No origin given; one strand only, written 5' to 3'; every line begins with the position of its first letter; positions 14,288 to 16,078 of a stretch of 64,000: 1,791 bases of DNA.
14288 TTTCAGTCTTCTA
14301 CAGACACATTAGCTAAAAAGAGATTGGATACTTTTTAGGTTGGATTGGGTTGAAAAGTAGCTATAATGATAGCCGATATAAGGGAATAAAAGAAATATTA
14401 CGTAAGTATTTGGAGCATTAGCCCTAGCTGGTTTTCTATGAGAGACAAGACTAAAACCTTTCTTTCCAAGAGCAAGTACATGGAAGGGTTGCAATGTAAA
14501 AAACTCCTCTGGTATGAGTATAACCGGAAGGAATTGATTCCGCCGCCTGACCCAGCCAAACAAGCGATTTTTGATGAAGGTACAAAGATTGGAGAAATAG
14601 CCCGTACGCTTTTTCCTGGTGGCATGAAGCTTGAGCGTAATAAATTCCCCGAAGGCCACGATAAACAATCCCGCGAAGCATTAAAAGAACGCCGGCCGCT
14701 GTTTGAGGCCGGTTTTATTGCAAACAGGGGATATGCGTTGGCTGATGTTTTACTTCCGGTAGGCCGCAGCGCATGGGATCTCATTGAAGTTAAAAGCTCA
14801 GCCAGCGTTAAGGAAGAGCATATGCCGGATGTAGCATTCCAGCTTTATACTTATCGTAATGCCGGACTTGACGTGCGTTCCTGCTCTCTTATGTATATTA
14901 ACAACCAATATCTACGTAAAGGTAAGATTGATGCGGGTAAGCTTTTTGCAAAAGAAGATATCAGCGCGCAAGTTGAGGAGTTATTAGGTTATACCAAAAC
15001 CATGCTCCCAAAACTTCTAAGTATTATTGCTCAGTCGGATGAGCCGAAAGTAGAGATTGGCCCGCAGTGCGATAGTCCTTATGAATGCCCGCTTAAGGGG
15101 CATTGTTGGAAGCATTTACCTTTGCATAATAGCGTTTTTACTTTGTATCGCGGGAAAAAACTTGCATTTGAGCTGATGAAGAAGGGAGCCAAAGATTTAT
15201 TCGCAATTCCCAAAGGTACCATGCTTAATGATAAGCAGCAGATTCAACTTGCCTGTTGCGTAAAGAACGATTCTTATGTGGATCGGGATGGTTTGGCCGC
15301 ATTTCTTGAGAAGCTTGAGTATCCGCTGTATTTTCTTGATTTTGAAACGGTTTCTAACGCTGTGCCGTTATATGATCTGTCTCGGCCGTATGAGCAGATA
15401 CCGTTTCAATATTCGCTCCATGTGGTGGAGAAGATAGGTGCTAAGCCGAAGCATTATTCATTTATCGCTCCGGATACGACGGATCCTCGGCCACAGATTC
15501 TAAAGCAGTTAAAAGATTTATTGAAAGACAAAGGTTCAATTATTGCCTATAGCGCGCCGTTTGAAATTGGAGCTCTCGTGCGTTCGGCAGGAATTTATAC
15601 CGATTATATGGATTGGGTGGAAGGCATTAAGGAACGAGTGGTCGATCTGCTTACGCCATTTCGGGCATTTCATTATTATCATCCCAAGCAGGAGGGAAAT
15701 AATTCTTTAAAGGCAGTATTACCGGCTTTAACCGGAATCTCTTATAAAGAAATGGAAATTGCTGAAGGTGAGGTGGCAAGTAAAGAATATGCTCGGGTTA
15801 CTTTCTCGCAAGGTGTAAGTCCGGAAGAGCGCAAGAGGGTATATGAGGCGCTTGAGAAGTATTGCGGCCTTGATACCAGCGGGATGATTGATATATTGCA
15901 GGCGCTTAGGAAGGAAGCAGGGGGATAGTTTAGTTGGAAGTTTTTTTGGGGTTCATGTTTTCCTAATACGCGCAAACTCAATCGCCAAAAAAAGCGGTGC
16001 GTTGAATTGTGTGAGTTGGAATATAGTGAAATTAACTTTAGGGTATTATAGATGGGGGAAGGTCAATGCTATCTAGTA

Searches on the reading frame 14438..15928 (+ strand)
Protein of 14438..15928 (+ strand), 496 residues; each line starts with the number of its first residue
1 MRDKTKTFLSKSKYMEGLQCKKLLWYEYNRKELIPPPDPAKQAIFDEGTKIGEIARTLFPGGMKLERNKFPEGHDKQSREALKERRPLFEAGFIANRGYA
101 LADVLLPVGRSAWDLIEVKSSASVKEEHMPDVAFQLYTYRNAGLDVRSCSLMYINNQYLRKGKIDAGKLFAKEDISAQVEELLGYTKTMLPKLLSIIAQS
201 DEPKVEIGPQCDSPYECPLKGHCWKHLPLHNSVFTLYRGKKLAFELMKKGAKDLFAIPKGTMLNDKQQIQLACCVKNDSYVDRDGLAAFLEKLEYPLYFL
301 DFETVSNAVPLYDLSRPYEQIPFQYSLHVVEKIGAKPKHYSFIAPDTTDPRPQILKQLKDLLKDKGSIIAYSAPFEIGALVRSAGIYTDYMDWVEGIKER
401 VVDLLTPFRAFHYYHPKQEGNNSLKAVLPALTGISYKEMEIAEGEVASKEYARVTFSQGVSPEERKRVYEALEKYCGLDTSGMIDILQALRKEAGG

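Call 48: search_protein_families(library=pfam, proteins=[window:14438-15928:+], max_evalue=0.00001)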
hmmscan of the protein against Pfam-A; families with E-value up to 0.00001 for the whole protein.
window:14438-15928:+ (496 aa): 1 family
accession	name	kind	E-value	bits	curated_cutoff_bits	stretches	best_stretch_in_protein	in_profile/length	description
PF11074.14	DUF2779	-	9.1e-37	126.6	23.3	1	298-423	1-126/126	Domain of unknown function(DUF2779)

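Call 82: search_protein_families(library=padloc, proteins=[window:14438-15928:+], max_evalue=0.00001)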
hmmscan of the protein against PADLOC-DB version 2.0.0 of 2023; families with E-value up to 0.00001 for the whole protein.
window:14438-15928:+ (496 aa): 1 family
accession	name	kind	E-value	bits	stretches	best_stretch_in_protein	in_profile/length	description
PDLC01447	Cas4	-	6.3e-09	34.5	1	16-225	12-159/161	"CAS-I,CAS-II,CAS-III,CAS-IV,CAS-V,CAS-VI; acquisition_associated"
